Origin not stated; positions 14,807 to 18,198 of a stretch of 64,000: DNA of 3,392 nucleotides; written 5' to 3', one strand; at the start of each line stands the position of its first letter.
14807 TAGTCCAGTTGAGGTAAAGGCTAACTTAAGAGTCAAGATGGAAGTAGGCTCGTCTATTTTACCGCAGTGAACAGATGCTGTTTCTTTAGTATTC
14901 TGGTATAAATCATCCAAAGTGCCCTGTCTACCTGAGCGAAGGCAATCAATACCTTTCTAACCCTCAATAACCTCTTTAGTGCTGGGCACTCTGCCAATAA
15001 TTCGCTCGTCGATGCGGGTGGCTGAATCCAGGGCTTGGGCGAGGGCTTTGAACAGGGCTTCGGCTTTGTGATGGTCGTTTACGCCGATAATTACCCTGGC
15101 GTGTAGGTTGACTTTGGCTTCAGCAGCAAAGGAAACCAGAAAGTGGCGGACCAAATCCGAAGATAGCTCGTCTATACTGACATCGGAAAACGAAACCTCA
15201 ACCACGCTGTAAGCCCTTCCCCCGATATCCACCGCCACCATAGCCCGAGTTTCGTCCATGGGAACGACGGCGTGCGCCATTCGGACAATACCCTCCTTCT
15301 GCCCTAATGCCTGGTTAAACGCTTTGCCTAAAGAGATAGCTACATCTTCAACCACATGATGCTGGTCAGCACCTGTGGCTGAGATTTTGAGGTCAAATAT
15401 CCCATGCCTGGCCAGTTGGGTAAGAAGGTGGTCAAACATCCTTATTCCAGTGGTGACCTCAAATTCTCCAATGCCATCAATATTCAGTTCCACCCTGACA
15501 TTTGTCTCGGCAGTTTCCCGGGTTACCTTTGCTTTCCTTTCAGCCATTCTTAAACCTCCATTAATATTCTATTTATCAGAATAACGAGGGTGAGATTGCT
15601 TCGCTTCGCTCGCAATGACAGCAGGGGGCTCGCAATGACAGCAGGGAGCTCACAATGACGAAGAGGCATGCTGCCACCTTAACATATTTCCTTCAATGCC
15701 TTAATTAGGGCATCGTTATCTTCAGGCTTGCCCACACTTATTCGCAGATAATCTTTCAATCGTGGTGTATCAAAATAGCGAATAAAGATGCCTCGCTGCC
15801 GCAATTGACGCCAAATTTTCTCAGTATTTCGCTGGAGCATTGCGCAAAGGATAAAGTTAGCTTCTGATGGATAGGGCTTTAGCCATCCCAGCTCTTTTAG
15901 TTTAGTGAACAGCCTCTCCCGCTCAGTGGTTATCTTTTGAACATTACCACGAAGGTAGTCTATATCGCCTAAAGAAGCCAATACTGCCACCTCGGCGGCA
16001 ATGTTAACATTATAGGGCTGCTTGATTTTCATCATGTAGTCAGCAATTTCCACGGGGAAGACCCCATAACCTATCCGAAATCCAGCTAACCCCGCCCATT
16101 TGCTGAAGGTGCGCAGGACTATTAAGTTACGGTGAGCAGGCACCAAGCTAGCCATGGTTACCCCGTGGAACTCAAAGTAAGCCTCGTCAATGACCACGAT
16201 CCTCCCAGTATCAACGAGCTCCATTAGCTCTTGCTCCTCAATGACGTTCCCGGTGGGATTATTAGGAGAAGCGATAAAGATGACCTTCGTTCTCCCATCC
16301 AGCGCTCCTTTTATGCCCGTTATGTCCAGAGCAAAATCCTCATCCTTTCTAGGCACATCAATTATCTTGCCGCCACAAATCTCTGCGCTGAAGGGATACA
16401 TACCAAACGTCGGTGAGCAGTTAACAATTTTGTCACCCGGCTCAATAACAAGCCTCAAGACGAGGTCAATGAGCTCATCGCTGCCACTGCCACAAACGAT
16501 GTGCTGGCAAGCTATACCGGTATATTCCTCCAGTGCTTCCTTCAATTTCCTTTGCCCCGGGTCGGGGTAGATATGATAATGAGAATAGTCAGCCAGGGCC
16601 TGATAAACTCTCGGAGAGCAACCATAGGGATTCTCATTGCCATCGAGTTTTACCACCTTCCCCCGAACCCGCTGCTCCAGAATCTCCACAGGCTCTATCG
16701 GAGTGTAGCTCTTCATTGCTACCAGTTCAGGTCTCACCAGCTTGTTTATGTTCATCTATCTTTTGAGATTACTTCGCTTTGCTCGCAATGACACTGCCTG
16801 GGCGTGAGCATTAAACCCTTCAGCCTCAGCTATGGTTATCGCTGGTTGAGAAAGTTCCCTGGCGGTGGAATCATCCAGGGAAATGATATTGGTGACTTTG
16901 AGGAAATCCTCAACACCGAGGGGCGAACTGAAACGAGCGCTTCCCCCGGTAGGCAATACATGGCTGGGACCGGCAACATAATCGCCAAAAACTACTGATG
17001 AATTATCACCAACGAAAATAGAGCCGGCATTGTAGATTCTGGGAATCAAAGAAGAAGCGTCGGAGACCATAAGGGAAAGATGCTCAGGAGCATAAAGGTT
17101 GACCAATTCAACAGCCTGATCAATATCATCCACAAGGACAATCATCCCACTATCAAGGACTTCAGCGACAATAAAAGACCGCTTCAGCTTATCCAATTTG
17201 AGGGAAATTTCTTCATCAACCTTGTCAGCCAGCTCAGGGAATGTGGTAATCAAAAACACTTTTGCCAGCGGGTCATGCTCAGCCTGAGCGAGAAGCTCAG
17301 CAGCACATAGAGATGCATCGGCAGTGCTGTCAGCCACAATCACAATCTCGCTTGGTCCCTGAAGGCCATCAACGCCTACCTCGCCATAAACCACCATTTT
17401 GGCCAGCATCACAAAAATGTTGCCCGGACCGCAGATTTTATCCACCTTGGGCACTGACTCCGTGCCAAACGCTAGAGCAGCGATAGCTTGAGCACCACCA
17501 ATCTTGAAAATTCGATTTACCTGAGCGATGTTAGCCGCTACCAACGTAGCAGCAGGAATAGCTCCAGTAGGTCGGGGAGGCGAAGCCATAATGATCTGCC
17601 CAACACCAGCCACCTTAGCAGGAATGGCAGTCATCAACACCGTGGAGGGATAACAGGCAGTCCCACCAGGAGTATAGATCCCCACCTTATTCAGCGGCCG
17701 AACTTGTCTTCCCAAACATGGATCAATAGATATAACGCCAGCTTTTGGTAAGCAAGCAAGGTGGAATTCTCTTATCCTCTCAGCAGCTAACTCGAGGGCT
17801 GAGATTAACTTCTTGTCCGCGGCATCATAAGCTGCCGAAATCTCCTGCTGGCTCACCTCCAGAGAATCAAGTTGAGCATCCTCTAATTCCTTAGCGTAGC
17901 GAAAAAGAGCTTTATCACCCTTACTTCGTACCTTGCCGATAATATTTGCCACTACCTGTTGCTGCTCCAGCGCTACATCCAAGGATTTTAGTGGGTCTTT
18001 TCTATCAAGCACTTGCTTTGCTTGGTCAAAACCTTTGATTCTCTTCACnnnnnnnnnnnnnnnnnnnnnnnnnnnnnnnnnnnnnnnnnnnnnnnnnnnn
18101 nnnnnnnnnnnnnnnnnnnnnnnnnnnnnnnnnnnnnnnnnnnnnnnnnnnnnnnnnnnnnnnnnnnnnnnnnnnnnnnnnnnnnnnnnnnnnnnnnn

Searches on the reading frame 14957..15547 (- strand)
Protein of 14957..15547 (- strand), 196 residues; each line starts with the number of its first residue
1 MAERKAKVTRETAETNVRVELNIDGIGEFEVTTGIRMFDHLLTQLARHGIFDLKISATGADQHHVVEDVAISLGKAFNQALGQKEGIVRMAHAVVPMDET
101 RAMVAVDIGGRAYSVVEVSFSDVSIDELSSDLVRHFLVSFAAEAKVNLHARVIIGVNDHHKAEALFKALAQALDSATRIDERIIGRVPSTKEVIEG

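Call 54: search_protein_families(library=pfam, proteins=[window:14957-15547:-], max_evalue=0.0001)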
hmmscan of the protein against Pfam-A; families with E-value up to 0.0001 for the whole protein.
window:14957-15547:- (196 aa): 1 family
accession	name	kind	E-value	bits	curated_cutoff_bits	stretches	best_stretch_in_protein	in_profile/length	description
PF00475.24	IGPD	-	1.4e-52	178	27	1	33-173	1-144/144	Imidazoleglycerol-phosphate dehydratase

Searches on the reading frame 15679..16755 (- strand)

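Call 54: search_protein_families(library=pfam, proteins=[window:15679-16755:-], max_evalue=0.0001)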
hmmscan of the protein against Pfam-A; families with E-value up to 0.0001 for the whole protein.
window:15679-16755:- (358 aa): 2 families
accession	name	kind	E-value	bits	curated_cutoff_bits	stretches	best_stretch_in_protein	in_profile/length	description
PF00155.27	Aminotran_1_2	-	8.4e-64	216.5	19.7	1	33-354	2-361/361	Aminotransferase class I and II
PF04864.19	Alliinase_C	-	9.1e-07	28.5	22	1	84-233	67-208/363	Allinase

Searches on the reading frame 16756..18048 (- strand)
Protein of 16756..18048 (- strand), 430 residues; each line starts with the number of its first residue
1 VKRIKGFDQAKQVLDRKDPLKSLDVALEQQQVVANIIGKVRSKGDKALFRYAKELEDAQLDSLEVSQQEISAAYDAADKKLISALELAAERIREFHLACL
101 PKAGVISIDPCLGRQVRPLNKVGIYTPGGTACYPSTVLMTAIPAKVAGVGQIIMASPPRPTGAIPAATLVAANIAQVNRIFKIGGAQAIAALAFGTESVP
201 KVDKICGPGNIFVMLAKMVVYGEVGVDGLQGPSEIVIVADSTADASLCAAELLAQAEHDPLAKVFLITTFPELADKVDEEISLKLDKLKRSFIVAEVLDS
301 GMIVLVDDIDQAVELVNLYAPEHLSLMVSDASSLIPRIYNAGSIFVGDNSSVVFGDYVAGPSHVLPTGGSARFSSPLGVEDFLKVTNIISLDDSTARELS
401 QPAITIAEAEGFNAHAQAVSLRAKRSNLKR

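Call 54: search_protein_families(library=pfam, proteins=[window:16756-18048:-], max_evalue=0.0001)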
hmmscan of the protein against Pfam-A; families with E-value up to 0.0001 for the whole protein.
window:16756-18048:- (430 aa): 1 family
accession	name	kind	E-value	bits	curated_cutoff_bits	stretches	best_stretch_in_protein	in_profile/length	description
PF00815.25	Histidinol_dh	-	2.8e-152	507.9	27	1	28-422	10-410/411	Histidinol dehydrogenase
